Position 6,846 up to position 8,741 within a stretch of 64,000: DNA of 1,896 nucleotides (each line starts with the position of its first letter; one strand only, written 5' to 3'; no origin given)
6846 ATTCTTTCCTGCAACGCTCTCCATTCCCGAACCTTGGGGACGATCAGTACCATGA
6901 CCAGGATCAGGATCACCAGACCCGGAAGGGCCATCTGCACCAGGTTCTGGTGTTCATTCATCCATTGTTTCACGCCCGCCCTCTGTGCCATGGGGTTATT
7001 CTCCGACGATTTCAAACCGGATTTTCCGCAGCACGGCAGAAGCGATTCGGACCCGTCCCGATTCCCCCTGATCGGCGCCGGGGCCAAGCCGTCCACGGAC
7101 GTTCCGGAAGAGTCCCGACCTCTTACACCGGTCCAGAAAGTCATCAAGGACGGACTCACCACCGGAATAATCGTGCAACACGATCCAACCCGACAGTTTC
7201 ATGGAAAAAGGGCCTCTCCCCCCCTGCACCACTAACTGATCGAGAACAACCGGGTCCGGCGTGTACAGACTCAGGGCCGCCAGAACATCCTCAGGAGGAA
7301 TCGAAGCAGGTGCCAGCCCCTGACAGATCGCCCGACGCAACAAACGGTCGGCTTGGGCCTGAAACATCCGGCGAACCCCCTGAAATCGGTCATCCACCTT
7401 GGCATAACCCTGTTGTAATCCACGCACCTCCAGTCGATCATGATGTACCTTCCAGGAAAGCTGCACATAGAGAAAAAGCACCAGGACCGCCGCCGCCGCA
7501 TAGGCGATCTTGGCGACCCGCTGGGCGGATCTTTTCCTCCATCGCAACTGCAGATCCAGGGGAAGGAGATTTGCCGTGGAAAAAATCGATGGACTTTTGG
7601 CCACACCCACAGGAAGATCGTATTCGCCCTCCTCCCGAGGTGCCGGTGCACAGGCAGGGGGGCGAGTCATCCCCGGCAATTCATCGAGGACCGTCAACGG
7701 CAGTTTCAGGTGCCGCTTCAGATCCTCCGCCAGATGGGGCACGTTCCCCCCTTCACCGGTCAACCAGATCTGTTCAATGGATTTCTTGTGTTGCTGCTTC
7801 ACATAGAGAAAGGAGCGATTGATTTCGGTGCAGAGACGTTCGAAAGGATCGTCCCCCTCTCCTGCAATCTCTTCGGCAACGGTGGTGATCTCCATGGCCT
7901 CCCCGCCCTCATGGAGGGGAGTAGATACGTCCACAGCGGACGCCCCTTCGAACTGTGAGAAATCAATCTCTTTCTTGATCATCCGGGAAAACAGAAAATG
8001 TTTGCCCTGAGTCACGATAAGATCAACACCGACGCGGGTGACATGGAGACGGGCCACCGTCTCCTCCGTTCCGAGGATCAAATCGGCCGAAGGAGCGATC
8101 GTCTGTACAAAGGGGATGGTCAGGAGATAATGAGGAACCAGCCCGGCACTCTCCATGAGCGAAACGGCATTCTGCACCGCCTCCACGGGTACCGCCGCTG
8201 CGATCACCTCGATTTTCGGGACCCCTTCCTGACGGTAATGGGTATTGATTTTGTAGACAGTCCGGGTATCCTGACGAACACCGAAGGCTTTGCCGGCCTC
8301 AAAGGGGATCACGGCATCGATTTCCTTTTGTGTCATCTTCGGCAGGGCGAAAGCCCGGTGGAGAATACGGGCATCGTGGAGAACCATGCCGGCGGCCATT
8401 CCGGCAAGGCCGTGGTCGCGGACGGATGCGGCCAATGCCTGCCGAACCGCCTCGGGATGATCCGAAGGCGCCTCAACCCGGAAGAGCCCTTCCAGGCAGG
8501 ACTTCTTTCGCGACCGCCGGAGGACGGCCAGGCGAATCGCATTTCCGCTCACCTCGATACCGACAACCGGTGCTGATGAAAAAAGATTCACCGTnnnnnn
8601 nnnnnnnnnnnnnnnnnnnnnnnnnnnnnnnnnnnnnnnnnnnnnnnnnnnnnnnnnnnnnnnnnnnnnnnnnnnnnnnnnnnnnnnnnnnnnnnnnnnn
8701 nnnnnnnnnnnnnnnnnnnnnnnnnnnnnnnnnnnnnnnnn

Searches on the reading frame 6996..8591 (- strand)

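Call 73: search_protein_families(library=pfam, proteins=[window:6996-8591:-], max_evalue=0.01)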
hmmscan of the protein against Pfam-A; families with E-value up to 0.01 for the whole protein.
window:6996-8591:- (531 aa): 1 family
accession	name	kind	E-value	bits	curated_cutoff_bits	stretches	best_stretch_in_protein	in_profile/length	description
PF11104.14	PilM_2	-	1.1e-07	31.5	27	1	11-309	1-312/340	Type IV pilus assembly protein PilM;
